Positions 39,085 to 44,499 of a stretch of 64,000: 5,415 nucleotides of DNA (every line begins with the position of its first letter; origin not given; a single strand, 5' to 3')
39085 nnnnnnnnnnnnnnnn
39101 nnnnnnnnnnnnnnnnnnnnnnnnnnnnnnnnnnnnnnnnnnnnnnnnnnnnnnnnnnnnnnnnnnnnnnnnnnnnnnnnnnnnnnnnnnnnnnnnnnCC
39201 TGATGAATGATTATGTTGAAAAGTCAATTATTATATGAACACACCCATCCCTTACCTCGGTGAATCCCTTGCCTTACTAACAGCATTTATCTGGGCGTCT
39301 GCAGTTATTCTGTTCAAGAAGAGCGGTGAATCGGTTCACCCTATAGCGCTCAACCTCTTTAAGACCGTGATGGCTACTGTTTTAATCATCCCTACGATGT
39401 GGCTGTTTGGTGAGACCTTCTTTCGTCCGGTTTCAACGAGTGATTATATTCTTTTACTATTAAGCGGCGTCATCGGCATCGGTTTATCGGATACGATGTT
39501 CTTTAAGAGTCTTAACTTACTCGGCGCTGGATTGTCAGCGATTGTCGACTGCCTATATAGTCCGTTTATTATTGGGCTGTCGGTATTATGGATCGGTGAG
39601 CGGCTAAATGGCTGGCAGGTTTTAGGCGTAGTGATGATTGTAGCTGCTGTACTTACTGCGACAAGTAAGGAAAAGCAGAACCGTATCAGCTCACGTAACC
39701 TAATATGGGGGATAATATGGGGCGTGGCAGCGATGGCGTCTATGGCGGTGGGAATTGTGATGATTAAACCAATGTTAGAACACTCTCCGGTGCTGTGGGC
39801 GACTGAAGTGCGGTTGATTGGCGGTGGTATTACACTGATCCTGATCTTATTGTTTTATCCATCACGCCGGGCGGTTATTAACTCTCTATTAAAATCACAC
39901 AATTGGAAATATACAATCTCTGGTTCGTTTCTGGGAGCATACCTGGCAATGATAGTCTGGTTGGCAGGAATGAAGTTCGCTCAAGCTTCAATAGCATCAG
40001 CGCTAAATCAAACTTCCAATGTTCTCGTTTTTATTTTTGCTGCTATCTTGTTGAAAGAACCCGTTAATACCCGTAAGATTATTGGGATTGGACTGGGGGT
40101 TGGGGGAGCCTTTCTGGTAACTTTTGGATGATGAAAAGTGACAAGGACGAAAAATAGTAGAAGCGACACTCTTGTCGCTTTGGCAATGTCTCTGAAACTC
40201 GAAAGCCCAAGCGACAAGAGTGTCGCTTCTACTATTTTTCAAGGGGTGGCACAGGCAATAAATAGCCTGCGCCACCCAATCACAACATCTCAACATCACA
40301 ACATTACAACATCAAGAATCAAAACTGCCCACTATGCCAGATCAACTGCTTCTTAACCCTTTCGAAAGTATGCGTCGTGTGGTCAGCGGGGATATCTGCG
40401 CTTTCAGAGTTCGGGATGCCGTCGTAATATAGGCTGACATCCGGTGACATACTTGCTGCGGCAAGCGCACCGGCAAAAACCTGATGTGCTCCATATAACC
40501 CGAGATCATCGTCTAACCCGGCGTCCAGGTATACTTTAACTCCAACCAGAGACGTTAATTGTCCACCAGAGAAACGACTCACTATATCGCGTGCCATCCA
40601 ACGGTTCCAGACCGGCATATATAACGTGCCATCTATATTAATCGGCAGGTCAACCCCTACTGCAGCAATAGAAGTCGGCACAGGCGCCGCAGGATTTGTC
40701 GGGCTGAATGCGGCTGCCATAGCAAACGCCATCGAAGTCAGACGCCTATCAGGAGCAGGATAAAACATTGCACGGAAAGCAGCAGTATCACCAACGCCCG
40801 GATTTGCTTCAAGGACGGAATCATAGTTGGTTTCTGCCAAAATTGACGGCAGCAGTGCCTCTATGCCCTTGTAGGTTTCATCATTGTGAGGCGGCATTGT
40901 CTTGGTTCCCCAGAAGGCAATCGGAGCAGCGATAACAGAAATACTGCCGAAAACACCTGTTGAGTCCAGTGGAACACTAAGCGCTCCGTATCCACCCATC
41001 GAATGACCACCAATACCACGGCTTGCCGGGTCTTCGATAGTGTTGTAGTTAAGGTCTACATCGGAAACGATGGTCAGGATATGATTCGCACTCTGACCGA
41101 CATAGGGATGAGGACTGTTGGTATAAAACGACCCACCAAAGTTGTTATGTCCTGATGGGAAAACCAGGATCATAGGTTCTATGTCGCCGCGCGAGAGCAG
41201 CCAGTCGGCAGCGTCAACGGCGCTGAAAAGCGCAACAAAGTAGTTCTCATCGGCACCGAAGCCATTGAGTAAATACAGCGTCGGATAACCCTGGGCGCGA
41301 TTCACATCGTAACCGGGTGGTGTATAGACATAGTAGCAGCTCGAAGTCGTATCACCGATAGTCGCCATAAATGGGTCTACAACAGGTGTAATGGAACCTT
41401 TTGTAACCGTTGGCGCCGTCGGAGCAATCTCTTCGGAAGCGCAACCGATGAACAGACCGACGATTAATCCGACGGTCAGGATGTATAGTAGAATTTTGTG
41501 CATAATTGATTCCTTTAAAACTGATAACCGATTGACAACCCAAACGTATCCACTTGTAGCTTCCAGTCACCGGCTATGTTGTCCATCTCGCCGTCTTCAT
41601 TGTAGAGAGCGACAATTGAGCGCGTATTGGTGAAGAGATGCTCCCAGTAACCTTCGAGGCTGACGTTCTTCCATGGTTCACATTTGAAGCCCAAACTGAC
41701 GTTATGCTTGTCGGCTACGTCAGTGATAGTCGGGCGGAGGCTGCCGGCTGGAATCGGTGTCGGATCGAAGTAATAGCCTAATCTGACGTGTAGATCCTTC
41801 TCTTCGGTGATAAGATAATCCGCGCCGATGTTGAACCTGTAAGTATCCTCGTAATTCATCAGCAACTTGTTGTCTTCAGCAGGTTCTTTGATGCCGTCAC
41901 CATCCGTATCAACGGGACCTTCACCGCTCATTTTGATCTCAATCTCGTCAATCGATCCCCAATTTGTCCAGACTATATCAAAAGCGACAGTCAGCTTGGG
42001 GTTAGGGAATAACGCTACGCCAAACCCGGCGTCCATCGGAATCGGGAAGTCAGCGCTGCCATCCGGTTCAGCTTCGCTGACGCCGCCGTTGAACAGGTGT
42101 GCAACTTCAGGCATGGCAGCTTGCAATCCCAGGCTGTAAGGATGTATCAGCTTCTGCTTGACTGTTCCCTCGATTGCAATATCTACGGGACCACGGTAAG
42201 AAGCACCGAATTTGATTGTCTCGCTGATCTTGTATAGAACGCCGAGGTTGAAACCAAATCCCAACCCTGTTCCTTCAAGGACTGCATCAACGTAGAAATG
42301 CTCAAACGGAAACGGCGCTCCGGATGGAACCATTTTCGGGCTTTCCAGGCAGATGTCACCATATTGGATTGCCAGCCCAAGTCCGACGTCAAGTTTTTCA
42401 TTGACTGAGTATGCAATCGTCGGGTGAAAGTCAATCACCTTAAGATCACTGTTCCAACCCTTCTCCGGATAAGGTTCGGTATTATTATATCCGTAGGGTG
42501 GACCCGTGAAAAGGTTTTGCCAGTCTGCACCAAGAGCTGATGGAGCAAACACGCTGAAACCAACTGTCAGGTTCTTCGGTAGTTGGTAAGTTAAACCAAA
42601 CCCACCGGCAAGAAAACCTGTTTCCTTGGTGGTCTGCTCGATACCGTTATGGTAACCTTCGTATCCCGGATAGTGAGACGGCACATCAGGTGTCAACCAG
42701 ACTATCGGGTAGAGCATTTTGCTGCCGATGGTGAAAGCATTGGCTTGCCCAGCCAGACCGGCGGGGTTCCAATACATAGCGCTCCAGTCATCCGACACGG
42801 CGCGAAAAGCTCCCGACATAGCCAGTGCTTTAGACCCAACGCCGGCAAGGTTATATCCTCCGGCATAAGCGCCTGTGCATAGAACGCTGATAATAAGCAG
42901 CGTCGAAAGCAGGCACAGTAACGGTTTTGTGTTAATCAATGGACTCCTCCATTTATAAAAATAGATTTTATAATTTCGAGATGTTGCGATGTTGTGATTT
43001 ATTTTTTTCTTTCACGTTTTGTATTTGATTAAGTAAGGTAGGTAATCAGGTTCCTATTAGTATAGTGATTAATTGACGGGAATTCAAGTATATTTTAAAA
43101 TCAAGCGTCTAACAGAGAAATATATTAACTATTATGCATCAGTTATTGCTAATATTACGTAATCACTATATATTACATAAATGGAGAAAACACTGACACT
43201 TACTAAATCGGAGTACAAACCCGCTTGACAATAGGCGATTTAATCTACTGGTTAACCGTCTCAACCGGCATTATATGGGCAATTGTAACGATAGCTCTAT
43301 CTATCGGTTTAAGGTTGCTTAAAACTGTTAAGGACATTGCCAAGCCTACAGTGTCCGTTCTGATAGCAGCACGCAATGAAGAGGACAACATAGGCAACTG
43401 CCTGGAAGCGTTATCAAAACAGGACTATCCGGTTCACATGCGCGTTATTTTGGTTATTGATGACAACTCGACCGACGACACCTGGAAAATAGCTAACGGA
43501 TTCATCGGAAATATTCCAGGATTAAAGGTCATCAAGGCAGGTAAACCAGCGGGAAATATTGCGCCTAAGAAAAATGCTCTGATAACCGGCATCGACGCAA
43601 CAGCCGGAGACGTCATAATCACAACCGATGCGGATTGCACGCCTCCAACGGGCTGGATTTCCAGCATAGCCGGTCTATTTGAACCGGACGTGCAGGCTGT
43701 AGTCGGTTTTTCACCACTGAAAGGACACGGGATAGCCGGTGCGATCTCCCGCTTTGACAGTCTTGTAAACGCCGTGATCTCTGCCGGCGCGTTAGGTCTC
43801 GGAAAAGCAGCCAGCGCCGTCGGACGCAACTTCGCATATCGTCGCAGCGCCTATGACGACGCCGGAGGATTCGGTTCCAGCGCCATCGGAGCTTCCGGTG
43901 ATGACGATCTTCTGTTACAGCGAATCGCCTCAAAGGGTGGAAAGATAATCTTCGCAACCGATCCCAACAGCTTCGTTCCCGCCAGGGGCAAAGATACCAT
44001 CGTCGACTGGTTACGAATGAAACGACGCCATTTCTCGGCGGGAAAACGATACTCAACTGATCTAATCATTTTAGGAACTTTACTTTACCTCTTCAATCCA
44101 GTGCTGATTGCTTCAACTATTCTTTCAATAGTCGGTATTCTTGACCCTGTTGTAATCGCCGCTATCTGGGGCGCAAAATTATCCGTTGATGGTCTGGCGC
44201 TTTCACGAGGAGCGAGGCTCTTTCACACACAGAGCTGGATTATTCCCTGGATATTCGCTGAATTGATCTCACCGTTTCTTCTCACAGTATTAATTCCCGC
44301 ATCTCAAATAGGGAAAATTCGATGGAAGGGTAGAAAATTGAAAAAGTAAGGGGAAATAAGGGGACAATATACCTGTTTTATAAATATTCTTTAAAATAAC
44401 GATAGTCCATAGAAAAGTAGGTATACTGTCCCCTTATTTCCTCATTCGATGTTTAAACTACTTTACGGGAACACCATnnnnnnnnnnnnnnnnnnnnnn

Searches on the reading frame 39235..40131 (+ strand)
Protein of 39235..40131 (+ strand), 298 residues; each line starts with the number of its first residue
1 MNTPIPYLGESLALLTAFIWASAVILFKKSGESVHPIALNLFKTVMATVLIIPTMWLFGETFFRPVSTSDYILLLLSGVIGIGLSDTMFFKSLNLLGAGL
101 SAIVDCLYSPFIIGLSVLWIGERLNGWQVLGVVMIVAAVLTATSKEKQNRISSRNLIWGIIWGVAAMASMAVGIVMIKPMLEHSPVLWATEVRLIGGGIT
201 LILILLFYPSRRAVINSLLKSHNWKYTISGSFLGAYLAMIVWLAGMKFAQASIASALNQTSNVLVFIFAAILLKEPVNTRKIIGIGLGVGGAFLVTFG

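Call 33: search_protein_families(library=pfam, proteins=[window:39235-40131:+], max_evalue=0.00001)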
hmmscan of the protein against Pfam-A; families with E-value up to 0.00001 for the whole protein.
window:39235-40131:+ (298 aa): 1 family
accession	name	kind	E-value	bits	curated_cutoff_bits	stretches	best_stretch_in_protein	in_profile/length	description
PF00892.27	EamA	-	3.4e-40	137.9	28.2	2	158-296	2-134/135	EamA-like transporter family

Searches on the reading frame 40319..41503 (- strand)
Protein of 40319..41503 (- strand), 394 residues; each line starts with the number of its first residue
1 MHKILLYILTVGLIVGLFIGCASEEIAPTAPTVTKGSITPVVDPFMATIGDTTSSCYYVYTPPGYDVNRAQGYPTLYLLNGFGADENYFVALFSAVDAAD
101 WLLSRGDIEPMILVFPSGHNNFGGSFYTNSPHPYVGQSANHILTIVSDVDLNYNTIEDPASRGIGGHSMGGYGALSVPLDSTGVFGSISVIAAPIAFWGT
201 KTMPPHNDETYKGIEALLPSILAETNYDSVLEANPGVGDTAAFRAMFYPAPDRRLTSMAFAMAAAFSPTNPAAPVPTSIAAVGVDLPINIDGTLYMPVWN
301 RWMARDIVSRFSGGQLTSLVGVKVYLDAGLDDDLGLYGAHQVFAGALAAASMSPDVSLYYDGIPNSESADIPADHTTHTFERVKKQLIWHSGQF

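Call 33: search_protein_families(library=pfam, proteins=[window:40319-41503:-], max_evalue=0.00001)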
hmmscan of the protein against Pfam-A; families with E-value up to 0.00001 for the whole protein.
window:40319-41503:- (394 aa): 1 family
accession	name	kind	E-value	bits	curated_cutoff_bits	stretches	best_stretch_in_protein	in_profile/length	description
PF00756.26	Esterase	-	8e-16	59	22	1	58-210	11-164/251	Putative esterase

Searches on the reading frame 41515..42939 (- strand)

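Call 50: search_protein_families(library=pfam, proteins=[window:41515-42939:-], max_evalue=0.00001)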
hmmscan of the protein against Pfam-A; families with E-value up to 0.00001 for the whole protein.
window:41515-42939:- (474 aa): 2 families
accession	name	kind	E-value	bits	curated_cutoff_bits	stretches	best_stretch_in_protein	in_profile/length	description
PF03349.22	Toluene_X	-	1.5e-46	159.2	29.7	1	19-474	3-421/421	Outer membrane protein transport protein (OMPP1/FadL/TodX)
PF13505.12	OMP_b-brl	-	2.7e-10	41.1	28.7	0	143-254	58-155/175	Outer membrane protein beta-barrel domain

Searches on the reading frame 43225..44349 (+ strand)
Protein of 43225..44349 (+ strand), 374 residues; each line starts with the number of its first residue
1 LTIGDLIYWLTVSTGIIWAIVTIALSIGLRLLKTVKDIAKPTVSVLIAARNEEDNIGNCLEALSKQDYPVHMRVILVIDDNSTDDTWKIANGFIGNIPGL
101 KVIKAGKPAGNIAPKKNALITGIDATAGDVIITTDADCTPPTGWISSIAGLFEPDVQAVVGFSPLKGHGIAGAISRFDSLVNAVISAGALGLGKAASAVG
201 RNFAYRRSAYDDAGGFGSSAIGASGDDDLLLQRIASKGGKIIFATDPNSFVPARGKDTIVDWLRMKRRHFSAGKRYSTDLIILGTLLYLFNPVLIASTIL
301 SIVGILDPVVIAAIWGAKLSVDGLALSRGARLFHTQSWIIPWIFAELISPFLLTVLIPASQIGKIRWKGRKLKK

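Call 50: search_protein_families(library=pfam, proteins=[window:43225-44349:+], max_evalue=0.00001)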
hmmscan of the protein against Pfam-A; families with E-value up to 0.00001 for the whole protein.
window:43225-44349:+ (374 aa): 4 families
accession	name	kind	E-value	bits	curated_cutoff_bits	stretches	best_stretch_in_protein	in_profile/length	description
PF00535.33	Glycos_transf_2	-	1.2e-20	74.6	23.3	1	44-211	1-165/168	Glycosyl transferase family 2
PF13641.12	Glyco_tranf_2_3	-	4.9e-11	43.5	27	1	41-247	1-207/230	Glycosyltransferase like family 2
PF13506.12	Glyco_transf_21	-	1.5e-08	34.7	21.7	1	105-247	8-150/174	Glycosyl transferase family 21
PF13632.12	Glyco_trans_2_3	-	2.1e-08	34.6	27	1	131-306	2-181/198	Glycosyl transferase family group 2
